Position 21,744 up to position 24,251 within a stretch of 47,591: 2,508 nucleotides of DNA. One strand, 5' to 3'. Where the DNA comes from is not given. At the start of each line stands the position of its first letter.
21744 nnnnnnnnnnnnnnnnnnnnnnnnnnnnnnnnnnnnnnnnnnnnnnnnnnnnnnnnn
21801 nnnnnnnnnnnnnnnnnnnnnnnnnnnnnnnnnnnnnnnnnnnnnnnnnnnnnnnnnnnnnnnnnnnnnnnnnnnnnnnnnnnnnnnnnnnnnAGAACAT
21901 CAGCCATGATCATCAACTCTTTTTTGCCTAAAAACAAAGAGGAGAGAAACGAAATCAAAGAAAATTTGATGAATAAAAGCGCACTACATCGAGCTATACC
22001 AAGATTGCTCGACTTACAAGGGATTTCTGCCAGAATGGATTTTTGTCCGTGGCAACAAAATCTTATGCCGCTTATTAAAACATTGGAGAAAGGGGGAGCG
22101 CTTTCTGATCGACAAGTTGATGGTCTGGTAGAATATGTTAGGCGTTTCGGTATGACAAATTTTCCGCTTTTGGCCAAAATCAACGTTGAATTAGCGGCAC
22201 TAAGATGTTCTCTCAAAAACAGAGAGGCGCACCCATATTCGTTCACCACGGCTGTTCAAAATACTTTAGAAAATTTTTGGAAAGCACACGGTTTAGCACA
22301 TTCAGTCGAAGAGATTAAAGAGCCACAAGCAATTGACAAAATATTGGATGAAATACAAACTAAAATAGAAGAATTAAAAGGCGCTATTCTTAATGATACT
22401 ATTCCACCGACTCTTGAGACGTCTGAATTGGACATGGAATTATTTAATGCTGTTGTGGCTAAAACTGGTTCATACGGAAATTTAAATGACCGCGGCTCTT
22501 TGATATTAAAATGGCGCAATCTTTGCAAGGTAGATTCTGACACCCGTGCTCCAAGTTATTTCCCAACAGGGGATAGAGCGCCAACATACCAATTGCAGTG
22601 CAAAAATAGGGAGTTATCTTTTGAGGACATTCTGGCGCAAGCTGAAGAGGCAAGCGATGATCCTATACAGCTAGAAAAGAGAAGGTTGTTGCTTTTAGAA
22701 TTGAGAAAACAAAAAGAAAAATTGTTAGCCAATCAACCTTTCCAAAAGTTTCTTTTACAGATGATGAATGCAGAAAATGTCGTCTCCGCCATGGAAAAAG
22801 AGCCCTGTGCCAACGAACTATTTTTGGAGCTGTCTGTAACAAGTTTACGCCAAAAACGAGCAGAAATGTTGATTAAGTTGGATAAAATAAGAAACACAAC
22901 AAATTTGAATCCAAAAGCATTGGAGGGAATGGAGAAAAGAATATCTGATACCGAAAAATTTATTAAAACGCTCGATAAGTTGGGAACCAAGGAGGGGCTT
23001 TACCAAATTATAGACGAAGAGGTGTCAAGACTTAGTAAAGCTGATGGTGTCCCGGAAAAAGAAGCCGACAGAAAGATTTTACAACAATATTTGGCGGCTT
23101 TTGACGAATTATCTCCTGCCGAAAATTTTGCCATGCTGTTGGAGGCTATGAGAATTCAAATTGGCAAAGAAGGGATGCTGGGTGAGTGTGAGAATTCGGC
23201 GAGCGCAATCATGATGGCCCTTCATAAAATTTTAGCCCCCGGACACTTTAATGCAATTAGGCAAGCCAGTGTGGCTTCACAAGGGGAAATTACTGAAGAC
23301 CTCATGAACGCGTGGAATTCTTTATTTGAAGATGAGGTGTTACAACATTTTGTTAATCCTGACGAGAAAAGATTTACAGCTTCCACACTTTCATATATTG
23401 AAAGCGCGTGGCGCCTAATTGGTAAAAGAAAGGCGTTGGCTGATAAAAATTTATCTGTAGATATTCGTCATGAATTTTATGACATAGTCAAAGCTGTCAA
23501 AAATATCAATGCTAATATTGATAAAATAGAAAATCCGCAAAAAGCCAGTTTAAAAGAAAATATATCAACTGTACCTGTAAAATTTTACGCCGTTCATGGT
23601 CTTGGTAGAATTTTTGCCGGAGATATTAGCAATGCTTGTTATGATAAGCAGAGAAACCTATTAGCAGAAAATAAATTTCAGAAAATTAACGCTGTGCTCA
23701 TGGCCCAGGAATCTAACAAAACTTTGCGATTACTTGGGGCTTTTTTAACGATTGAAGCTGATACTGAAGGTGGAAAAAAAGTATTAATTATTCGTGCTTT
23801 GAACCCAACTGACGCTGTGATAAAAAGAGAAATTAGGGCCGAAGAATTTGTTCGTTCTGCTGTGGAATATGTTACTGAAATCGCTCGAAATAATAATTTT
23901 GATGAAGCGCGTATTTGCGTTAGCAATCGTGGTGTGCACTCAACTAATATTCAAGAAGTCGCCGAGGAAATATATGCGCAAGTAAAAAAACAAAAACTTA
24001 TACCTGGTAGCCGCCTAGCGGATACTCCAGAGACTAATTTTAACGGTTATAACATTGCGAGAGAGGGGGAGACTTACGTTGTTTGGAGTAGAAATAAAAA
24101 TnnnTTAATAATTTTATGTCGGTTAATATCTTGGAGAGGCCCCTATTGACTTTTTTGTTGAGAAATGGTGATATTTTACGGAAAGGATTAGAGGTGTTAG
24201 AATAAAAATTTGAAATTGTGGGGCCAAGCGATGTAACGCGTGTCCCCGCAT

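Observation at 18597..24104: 1835-aa orphan protein built on a novel TGIxPDF helical-repeat array reminiscent of PPR repeats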

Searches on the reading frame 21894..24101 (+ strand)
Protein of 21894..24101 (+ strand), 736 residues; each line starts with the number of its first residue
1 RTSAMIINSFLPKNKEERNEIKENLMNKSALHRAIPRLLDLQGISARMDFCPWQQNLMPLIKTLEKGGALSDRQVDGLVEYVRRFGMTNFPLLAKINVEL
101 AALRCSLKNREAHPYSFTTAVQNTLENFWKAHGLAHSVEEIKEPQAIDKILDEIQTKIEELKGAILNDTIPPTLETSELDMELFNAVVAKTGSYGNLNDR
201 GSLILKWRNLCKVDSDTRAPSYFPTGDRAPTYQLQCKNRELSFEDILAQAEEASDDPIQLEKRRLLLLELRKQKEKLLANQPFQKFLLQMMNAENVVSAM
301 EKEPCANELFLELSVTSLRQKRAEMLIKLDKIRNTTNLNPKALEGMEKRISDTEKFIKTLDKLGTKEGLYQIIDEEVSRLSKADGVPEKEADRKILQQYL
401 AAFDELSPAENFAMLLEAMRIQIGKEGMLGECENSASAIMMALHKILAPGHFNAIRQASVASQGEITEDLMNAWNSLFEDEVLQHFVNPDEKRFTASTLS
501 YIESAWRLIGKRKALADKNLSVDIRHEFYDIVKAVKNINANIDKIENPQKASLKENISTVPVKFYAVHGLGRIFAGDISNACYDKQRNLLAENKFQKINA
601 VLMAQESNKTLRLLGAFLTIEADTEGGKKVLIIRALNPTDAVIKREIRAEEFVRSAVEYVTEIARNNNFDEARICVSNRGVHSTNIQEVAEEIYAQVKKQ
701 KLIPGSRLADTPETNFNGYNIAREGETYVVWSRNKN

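Call 35: search_protein_representatives(alignment_id=A1)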
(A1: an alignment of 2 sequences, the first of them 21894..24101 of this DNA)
Query: 2 sequences, 761 profile positions. Proteins with E-value up to 0.001 (for the whole library): 671; up to 1e-10: 528; up to 1e-30: 197. The best 150 are listed.
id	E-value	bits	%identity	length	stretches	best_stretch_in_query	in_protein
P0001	0.0e+00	1431.4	-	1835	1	1-760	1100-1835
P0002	0.0e+00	1069.3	-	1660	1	2-761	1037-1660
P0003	1.2e-125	436.9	-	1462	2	425-756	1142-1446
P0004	6.1e-124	431.3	-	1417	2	403-757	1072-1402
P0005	2.4e-112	392.9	-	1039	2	455-747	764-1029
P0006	1.6e-109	383.6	-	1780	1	13-756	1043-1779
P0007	3.4e-106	372.6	-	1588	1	8-760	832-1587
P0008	7.1e-106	371.6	-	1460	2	452-748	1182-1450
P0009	2.3e-97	343.4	-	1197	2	427-751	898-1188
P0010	3.9e-97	342.7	-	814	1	1-758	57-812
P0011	8.7e-96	338.2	-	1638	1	5-758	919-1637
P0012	4.4e-94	332.6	-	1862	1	3-758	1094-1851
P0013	1.4e-93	330.9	-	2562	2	438-757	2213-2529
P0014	3.4e-92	326.3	-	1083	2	340-757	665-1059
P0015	1.9e-90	320.5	-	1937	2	424-759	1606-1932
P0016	2.6e-88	313.4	-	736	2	491-755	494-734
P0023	5.6e-85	302.5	-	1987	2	438-757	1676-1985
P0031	2.7e-78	280.3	-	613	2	488-758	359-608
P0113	4.5e-59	216.8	-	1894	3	520-757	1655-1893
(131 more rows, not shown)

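Call 43: search_protein_families(library=pfam, proteins=[P0007, P0011, P0023, P0010, P0014, P0009, P0016, P0031], max_evalue=0.1)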
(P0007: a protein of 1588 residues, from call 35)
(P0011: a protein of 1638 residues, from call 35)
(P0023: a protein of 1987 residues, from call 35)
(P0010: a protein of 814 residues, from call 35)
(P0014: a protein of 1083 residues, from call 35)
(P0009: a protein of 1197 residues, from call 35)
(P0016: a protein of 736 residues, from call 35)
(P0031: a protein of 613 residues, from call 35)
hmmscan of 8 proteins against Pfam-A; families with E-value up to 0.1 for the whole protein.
P0007 (1588 aa): 6 families
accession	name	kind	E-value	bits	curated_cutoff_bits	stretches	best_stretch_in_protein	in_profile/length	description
PF10163.14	EnY2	-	1.1e-05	26.1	27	0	345-385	7-45/83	Transcription factor e(y)2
PF14766.11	RPA_interact_N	-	5.4e-05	23.2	28.8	0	543-560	4-19/39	Replication protein A interacting N-terminal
PF11220.13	DUF3015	-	0.00012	22.4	25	0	347-390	77-120/142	Protein of unknown function (DUF3015)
PF14760.11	Rnk_N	-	0.059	14.3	23.7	0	1219-1233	6-20/41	Rnk N-terminus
PF12895.13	ANAPC3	-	0.08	13.7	27.2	0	735-803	11-81/82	Anaphase-promoting complex, cyclosome, subunit 3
PF12836.13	HHH_3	-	0.081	13.5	27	0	536-560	38-62/65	Helix-hairpin-helix motif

P0011 (1638 aa): 0 families

P0023 (1987 aa): 1 family
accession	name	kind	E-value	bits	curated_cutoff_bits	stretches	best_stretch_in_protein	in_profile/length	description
PF14766.11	RPA_interact_N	-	0.0072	16.4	28.8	0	260-276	10-26/39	Replication protein A interacting N-terminal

P0010 (814 aa): 1 family
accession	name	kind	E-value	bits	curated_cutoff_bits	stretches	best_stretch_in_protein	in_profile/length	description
PF09325.15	Vps5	-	0.027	14.5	27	1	362-440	137-214/236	Vps5 C terminal like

P0014 (1083 aa): 1 family
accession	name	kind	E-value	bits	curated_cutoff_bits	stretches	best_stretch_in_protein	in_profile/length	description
PF07889.17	DUF1664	-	0.001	19.5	34.6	0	673-747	48-121/124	Protein of unknown function (DUF1664)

P0009 (1197 aa): 1 family
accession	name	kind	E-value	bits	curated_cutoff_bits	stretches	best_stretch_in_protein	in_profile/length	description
PF14726.11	RTTN_N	-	0.068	14.4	25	0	259-292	10-43/97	Rotatin, an armadillo repeat protein, centriole functioning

P0016 (736 aa): 0 families

P0031 (613 aa): 0 families

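Call 51: search_solved_structures(query=A4, max_evalue=10)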
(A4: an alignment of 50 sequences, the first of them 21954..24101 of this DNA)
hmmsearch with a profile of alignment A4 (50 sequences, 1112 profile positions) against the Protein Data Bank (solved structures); distinct sequences matched with E-value up to 10: 22.
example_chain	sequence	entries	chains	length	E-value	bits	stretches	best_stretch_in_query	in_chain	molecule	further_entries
8fjg_A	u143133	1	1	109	0.029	15.8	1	684-784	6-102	H12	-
4uos_A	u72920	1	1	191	0.081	14.3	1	258-432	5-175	DESIGNED HELICAL BUNDLE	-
4v4o_A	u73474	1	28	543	0.13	13.6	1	656-765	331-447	cpn60(GroEL)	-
7m2u_A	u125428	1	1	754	0.19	13.1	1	24-240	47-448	DNA repair protein RAD4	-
5cwb_A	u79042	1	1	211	0.41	12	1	266-416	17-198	Designed helical repeat protein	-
3dm9_B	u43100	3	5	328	0.49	11.7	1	1024-1059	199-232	Signal recognition particle receptor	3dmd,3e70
7p3h_A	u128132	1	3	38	0.54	11.6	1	722-755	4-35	Peptide HC02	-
4wzr_A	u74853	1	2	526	0.72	11.2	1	167-397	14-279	Pumilio domain-containing protein KIAA0020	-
2lse_A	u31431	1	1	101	0.76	11.1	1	718-791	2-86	Four Helix Bundle Protein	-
9rgy_A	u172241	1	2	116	0.84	11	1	687-754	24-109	sc-apCC3-CW-0NTT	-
4wzw_A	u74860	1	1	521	0.89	10.9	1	167-397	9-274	Pumilio domain-containing protein KIAA0020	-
9had_C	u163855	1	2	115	1.2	10.5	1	692-772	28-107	DerF21_binder10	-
9som_A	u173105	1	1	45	1.2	10.4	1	724-755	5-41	Designed coiled coil with two distinct Terbium sites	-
4ilo_A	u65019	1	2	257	1.3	10.4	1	618-767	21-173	CT398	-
9if7_SL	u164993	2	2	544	1.7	9.9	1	614-791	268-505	SNW domain-containing protein 1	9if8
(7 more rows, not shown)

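Call 52: find_related_loci(query=A4, collection=genome_contigs, flank=8000)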
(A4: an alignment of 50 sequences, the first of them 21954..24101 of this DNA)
Query A4 (716 aa) in genome_contigs; peptide patterns used: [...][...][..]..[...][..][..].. (x = any residue, [..] = any of these).
119 stretches matched a pattern; 19 encode a relative of the query (tblastn E <= 1e-3); 19 distinct loci.
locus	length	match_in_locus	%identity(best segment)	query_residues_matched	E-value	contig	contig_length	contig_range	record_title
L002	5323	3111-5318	31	18-701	8e-93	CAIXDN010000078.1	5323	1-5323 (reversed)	Candidatus Uhrbacteria bacterium isolate Kiruna3_bin-2585 genome assembly, contig: bin-2585:78/81, whole genome shotgun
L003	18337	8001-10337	27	15-713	6e-75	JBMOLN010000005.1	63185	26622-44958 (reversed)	MAG: Patescibacteria group bacterium isolate Betzabe_MAG025 MAG025_5, whole genome shotgun sequence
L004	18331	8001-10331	28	7-713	6e-74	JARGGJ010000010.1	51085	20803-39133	MAG: Patescibacteria group bacterium isolate C14-29 NODE_10_length_51085_cov_7.983473, whole genome shotgun sequence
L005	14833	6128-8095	27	5-713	3e-60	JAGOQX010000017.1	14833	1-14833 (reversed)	Patescibacteria group bacterium isolate Gw_Eff_bin_226 Gw_Eff_9235_length_14833_cov_6.024412, whole genome shotgun seque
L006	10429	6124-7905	25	2-701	2e-34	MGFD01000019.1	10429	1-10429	MAG: Candidatus Uhrbacteria bacterium RIFOXYB2_FULL_45_11 rifoxyb2_full_scaffold_2347, whole genome shotgun sequence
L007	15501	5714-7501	24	10-715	2e-34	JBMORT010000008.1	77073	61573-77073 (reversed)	MAG: Patescibacteria group bacterium isolate Betzabe_MAG187 MAG187_8, whole genome shotgun sequence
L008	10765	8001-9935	29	3-711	4e-32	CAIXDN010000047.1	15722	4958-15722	Candidatus Uhrbacteria bacterium isolate Kiruna3_bin-2585 genome assembly, contig: bin-2585:47/81, whole genome shotgun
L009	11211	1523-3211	29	17-701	7e-22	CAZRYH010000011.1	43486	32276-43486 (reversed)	MAG TPA_asm: uncultured Gammaproteobacteria bacterium isolate SRP263991_co1_300 genome assembly, contig: NODE_868_length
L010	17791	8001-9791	26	5-713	7e-21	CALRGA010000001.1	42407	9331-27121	MAG: Candidatus Uhrbacteria bacterium RIFOXYB12_FULL_58_10 isolate AH-03may19-8 genome assembly, contig: AH-03may19-C129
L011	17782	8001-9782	35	12-710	1e-19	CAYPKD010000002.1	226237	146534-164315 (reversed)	MAG TPA_asm: uncultured Gammaproteobacteria bacterium isolate binchicken_co334_146 genome assembly, contig: NODE_26_leng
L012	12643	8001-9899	31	13-701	1e-18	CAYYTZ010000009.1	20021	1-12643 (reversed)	MAG TPA_asm: uncultured Gammaproteobacteria bacterium isolate SRP011637_co1_72 genome assembly, contig: NODE_779_length_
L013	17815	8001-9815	30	17-710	3e-18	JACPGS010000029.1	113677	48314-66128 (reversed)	MAG: Candidatus Magasanikbacteria bacterium isolate NC_groundwater_394_Ag_B-0.1um_53_17 GD18-4_B1_scaffold_1721007, whol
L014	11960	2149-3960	30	3-699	5e-18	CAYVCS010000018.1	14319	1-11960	MAG TPA_asm: uncultured Gammaproteobacteria bacterium isolate binchicken_co203_149 genome assembly, contig: k141_4688700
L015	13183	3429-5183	26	17-713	6e-18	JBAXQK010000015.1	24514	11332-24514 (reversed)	MAG: Candidatus Uhrbacteria bacterium isolate ELA555 MAG555_15, whole genome shotgun sequence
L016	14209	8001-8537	33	539-711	9e-17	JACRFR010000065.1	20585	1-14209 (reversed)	MAG: Candidatus Liptonbacteria bacterium isolate NC_groundwater_1730_Pr3_B-0.1um_54_13 SR-2_scaffold_141_4098109, whole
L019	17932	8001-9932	25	1-701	2e-13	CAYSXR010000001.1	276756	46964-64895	MAG TPA_asm: uncultured Gammaproteobacteria bacterium isolate SRP286056_co2_340 genome assembly, contig: NODE_22_length_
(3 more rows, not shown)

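Call 57: predict_structure(alignment_id=A4)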
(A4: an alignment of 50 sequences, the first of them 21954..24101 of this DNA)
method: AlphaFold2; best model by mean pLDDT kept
length: 716 residues; sequences in the alignment: 50
mean_pLDDT: 92.1   pTM: 0.65
mean pLDDT of the five models: 92.1, 91.9, 91.0, 90.8, 90.6
residues with pLDDT >= 90: 570; 70-90: 115; 50-70: 29; < 50: 2
segments of 3 or more residues with pLDDT < 50: none
pLDDT, mean of each block of 10 residues (from residue 1): 80 92 80 92 89 92 95 97 96 91 97 95 96 97 96 94 94 86 96 92 95 82 54 70 90 97 96 95 84 96 97 94 97 97 97 98 93 97 95 98 97 97 90 91 95 91 90 95 96 78 83 91 82 66 97 95 93 97 94 97 98 96 91 98 97 94 93 97 98 96 98 85
secondary structure, 60 per line:
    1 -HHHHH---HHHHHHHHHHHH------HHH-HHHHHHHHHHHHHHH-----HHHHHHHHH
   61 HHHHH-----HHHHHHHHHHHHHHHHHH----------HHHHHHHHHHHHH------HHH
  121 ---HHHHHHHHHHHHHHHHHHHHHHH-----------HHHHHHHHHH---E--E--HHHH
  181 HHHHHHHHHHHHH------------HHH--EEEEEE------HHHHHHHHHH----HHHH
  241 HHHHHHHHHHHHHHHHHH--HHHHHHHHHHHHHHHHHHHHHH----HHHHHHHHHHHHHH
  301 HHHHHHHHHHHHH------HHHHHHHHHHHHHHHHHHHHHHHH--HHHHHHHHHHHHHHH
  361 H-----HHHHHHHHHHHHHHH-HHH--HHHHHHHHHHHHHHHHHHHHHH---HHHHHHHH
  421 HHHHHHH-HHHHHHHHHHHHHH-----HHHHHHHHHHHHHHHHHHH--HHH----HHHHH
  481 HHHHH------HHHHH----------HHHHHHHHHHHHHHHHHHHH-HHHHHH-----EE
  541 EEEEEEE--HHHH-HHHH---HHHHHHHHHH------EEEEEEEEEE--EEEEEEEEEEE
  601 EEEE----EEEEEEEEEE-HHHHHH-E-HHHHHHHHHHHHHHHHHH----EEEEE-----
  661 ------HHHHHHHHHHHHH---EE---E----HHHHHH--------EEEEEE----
elements in order (helices of 4 or more, strands of 3 or more residues): H2-6 H10-21 H32-46 H52-65 H71-88 H99-111 H124-146 H158-167 H177-193 E211-216 H223-232 H237-258 H261-282 H287-313 H320-343 H346-361 H367-381 H388-409 H413-427 H429-442 H448-466 H476-485 H492-496 H507-526 H528-533 E539-547 H550-553 H555-558 H562-571 E578-587 E590-604 E609-618 H620-625 H629-646 E651-655 H667-679 H693-698 E707-712

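Call 60: fold_search(model_id=the predicted structure, library=pdb)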
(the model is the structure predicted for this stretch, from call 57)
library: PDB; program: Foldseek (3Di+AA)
matches with E <= 10: 560; with E <= 0.001: 0
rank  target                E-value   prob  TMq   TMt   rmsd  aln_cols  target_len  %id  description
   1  9obo_A                3.2e-02  0.54  0.13  0.13  35.3       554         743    8  Crystal structure of Mycobacterium tuberculosis isocitrate lyase 2 fixed in the apo form with disulfide bonds (released 2026-03-18)
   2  6ee1_B                5.0e-02  0.44  0.14  0.14  26.9       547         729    9  Crystal structure of Mycobacterium tuberculosis ICL2 in complex with acetyl-CoA (released 2019-08-14)
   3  6edw_D                5.0e-02  0.44  0.12  0.12  38.6       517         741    9  Crystal structure of Mycobacterium tuberculosis ICL2 in the apo form (released 2019-08-14)
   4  6ee1_C                6.5e-02  0.69  0.14  0.14  21.2       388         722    9  Crystal structure of Mycobacterium tuberculosis ICL2 in complex with acetyl-CoA (released 2019-08-14)
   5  9obo_D                6.5e-02  0.44  0.14  0.13  36.5       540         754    9  Crystal structure of Mycobacterium tuberculosis isocitrate lyase 2 fixed in the apo form with disulfide bonds (released 2026-03-18)
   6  6edz_B                7.1e-02  0.38  0.12  0.12  25.9       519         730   10  Crystal structure of Mycobacterium tuberculosis ICL2 in complex with acetyl-CoA, form I (released 2019-08-14)
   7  6ee1_D                7.4e-02  0.38  0.14  0.14  26.8       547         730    8  Crystal structure of Mycobacterium tuberculosis ICL2 in complex with acetyl-CoA (released 2019-08-14)
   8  6edz_A                9.2e-02  0.38  0.14  0.13  27.4       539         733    9  Crystal structure of Mycobacterium tuberculosis ICL2 in complex with acetyl-CoA, form I (released 2019-08-14)
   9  6edz_D                9.6e-02  0.33  0.14  0.13  26.8       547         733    8  Crystal structure of Mycobacterium tuberculosis ICL2 in complex with acetyl-CoA, form I (released 2019-08-14)
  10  9obo_B                1.0e-01  0.60  0.14  0.13  27.3       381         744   10  Crystal structure of Mycobacterium tuberculosis isocitrate lyase 2 fixed in the apo form with disulfide bonds (released 2026-03-18)
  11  9obo_C                1.0e-01  0.30  0.13  0.13  36.9       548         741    8  Crystal structure of Mycobacterium tuberculosis isocitrate lyase 2 fixed in the apo form with disulfide bonds (released 2026-03-18)
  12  6edw_B                1.2e-01  0.28  0.12  0.11  38.4       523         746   10  Crystal structure of Mycobacterium tuberculosis ICL2 in the apo form (released 2019-08-14)
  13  6edw_A                1.5e-01  0.30  0.14  0.13  35.8       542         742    9  Crystal structure of Mycobacterium tuberculosis ICL2 in the apo form (released 2019-08-14)
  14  6edz_C                1.6e-01  0.28  0.14  0.14  26.7       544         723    9  Crystal structure of Mycobacterium tuberculosis ICL2 in complex with acetyl-CoA, form I (released 2019-08-14)
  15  6ee1_A                1.7e-01  0.25  0.14  0.13  26.7       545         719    8  Crystal structure of Mycobacterium tuberculosis ICL2 in complex with acetyl-CoA (released 2019-08-14)
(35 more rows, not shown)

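Call 66: find_encoding_contigs(protein=P0011, flank=8000, max_places=2)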
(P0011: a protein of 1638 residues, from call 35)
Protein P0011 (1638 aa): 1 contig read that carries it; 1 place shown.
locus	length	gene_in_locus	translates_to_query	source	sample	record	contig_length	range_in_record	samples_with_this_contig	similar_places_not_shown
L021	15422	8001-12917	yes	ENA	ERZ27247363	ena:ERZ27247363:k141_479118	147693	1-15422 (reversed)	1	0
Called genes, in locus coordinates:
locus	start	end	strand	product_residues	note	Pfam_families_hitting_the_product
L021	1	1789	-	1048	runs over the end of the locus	PF17957:Big_7 (faint)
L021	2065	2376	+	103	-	PF04480:DUF559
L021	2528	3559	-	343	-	PF20706:GT4-conflict (faint), PF00534:Glycos_transf_1, PF13692:Glyco_trans_1_4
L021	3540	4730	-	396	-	PF13439:Glyco_transf_4, PF00534:Glycos_transf_1, PF13692:Glyco_trans_1_4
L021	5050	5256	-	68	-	-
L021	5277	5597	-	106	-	-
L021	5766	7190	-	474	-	PF13727:CoA_binding_3 (weak), PF02397:Bac_transf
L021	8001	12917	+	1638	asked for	-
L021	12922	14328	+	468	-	-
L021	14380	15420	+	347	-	?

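Call 67: find_encoding_contigs(protein=P0006, flank=8000, max_places=2)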
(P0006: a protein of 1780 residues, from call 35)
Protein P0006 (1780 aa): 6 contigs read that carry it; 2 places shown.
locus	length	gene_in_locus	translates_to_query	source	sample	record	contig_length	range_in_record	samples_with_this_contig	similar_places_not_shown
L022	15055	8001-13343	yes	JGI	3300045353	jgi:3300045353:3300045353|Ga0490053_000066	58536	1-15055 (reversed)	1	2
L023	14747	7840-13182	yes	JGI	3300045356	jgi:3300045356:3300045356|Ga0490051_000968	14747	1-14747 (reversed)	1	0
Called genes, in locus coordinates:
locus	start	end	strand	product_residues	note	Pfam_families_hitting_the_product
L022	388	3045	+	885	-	PF10412:TrwB_AAD_bind (faint), PF01580:FtsK_SpoIIIE (weak), PF01935:DUF87, PF13401:AAA_22 (faint), PF12696:TraG-D_C (weak)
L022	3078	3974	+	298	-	PF13814:Replic_Relax (weak)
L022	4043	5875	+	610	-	-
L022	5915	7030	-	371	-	PF00078:RVT_1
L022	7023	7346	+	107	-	PF22296:bAvd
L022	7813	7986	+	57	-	-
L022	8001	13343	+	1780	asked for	-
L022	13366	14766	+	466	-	-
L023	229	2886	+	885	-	PF10412:TrwB_AAD_bind (faint), PF01580:FtsK_SpoIIIE (weak), PF01935:DUF87, PF13401:AAA_22 (faint), PF12696:TraG-D_C (weak)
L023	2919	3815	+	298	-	PF13814:Replic_Relax (weak)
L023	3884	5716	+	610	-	-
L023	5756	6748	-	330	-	PF00078:RVT_1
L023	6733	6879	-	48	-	-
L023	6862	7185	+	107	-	PF22296:bAvd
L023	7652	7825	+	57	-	-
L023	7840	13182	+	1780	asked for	-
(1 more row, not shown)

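Call 72: search_solved_structures(query=L021:12922-14328:+, max_evalue=10)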
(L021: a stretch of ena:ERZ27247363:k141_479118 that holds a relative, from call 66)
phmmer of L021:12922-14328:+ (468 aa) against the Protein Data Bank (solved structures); distinct sequences matched with E-value up to 10: 1.
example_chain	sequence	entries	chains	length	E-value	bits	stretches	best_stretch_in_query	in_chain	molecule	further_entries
4ole_A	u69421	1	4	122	2.5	9.8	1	291-340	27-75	Next to BRCA1 gene 1 protein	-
